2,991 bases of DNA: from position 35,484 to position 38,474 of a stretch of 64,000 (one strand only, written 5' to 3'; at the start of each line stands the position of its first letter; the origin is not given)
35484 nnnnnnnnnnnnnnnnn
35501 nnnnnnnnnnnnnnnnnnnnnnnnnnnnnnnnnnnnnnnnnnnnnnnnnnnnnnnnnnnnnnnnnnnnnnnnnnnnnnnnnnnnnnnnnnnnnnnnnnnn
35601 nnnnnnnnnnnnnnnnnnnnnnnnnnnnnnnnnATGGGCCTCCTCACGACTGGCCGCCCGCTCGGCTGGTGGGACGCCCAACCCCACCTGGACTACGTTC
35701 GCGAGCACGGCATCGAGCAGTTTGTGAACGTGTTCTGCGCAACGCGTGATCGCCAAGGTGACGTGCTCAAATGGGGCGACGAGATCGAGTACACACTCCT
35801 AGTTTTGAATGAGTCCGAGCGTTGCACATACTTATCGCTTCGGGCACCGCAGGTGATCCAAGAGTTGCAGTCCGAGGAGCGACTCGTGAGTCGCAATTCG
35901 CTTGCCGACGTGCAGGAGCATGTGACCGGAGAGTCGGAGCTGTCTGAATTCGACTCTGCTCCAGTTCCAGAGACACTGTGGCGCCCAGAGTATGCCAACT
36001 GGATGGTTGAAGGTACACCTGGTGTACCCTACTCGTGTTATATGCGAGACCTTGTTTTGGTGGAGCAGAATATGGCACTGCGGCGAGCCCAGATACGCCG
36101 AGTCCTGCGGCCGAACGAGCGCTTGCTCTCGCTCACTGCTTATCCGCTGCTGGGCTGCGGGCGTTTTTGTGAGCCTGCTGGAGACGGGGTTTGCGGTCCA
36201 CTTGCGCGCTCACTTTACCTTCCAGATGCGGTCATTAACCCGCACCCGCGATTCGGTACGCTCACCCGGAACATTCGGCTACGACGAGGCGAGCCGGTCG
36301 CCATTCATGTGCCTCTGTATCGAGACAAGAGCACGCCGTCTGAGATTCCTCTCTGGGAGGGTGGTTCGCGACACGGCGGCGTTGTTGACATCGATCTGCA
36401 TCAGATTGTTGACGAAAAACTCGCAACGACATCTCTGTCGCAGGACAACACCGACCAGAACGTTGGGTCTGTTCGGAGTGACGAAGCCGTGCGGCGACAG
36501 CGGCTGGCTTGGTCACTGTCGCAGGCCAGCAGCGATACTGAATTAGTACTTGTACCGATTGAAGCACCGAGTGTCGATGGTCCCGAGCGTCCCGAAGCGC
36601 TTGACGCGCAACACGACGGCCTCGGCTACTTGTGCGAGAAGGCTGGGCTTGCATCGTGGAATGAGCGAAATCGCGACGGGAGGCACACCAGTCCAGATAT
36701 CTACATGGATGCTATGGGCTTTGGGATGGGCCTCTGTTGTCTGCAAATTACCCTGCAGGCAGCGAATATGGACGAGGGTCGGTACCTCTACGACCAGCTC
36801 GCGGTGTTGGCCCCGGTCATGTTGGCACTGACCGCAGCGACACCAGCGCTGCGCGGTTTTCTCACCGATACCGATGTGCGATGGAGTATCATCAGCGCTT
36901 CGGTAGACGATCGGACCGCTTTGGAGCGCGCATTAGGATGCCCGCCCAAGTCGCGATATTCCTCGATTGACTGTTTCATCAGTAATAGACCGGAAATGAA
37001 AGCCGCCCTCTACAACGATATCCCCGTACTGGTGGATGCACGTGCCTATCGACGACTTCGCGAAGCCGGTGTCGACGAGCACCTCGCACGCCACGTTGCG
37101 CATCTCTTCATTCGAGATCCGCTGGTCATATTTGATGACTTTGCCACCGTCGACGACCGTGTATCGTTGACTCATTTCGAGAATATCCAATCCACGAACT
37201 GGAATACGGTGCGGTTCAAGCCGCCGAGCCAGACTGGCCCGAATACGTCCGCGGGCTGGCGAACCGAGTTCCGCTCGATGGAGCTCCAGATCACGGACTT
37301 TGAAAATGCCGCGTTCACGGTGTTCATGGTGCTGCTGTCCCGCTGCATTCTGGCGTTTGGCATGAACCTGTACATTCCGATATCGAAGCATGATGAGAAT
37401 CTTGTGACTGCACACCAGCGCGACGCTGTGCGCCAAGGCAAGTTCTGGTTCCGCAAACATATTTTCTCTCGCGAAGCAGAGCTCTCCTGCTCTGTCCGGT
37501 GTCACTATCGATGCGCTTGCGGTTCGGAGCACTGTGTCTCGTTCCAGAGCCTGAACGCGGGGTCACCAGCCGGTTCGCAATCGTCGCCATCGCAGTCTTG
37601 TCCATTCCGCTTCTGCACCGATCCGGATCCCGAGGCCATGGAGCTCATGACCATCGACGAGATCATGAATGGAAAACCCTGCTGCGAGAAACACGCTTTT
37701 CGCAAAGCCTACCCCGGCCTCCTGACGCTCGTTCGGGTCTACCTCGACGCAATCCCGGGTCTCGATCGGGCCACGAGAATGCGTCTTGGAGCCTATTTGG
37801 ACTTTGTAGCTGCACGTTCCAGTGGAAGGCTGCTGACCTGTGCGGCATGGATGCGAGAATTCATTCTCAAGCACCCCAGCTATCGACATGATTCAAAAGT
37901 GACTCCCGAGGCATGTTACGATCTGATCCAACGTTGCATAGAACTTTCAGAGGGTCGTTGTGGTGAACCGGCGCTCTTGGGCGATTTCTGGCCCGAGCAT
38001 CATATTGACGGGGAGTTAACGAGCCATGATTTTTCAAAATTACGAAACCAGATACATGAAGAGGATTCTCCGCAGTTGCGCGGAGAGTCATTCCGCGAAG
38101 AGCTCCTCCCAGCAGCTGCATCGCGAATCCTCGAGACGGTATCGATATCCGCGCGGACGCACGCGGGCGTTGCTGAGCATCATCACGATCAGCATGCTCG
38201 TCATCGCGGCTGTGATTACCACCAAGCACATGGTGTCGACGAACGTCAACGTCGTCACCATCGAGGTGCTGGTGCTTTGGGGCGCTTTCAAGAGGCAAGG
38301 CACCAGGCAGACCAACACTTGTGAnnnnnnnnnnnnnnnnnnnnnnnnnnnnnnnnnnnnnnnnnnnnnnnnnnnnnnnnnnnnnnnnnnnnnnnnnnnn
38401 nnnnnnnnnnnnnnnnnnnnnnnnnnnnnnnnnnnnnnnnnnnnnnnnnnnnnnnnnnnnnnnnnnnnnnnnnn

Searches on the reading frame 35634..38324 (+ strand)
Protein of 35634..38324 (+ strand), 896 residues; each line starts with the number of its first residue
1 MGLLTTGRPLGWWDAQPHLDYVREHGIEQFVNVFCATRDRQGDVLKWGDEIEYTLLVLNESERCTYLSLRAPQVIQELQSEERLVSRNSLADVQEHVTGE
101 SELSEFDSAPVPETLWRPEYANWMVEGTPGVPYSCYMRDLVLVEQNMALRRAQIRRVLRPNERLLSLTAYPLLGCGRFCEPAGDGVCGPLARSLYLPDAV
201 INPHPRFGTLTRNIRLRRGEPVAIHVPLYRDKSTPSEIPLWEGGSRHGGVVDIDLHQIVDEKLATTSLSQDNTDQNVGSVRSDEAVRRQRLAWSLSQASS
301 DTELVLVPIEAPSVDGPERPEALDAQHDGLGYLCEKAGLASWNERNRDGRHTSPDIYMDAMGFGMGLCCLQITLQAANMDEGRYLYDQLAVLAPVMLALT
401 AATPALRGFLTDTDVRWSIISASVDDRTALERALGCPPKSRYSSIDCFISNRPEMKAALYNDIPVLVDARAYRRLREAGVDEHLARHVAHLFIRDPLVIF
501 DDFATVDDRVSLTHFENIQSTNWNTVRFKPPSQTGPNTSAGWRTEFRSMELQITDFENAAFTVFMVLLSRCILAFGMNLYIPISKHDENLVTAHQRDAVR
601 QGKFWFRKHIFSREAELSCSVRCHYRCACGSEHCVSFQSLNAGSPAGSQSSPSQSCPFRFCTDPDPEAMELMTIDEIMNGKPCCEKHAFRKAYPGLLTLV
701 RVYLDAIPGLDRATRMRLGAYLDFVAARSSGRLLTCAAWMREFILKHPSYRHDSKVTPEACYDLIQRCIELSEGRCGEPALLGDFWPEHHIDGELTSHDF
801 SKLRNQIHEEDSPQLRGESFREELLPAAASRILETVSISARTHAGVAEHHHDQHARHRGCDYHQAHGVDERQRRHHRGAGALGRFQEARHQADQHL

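Call 12: find_encoding_contigs(protein=window:35634-38324:+, flank=1000, max_places=3)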
Protein window:35634-38324:+ (896 aa): 1 contig read that carries it; 1 place shown.
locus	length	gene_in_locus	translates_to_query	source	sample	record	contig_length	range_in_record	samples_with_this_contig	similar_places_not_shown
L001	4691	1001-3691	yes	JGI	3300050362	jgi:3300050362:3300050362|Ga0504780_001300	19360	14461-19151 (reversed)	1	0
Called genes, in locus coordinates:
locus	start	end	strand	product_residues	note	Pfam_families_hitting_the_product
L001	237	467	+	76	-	-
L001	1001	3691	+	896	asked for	PF03074:GCS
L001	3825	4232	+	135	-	-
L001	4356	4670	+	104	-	-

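Call 58: find_homologous_proteins(query=window:35634-38324:+, max_evalue=1e-20)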
Query window:35634-38324:+ (896 aa): 2581 proteins with E <= 1e-20 among 8000 candidates; the best 120 are listed.
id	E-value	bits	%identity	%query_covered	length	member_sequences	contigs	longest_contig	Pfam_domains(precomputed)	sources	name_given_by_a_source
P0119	0.0e+0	2089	99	100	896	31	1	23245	PF03074.23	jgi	-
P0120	0.0e+0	1550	78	95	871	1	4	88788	PF03074.23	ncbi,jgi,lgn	jgi:glutamate--cysteine ligase catalytic subunit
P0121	0.0e+0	1496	77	94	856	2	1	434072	PF03074.23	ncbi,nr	ncbi:hypothetical protein CCYA_CCYA18G4510 [Cyanidiococcus yangmingshanensis]|nr:hypothetical protei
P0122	0.0e+0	1125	59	93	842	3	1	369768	PF03074.23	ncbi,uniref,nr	ncbi:hypothetical protein CDCA_CDCA13G3612 [Cyanidium caldarium]|uniref:Glutamate--cysteine ligase n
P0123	1.6e-213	729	44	91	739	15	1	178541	PF03074.23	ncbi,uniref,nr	ncbi:hypothetical protein GAYE_SCF29G4817 [Galdieria yellowstonensis]|uniref:Glutamate--cysteine lig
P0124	5.0e-210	718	51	52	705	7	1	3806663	PF03074.23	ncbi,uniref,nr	ncbi:hypothetical protein NDN08_005414 [Rhodosorus marinus]|uniref:Glutamate--cysteine ligase n=1 Ta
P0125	2.4e-208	712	44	91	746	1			PF03074.23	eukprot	eukprot:jgi/Galph1/5703/GphlegSOOS_G4363.1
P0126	8.0e-207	707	49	52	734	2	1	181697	PF03074.23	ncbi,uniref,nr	ncbi:hypothetical protein GpartN1_g6347.t1 [Galdieria partita]|uniref:Glutamate--cysteine ligase n=1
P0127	3.5e-206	705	45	88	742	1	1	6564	PF03074.23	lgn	-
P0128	4.0e-206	705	50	54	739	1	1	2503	PF03074.23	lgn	-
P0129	6.7e-206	704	51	55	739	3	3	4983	PF03074.23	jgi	jgi:glutamate--cysteine ligase catalytic subunit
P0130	2.0e-205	703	44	93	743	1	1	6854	PF03074.23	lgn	-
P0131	8.5e-205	701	53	49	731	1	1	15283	PF03074.23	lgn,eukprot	eukprot:Plantae.Rhodophyta-Hildenbrandia_rubra.ctg3638.p1 GENE.Plantae.Rhodophyta-Hildenbrandia_rubr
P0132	2.7e-204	699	46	94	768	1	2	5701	PF03074.23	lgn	-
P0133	3.2e-204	699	50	53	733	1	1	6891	PF03074.23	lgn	-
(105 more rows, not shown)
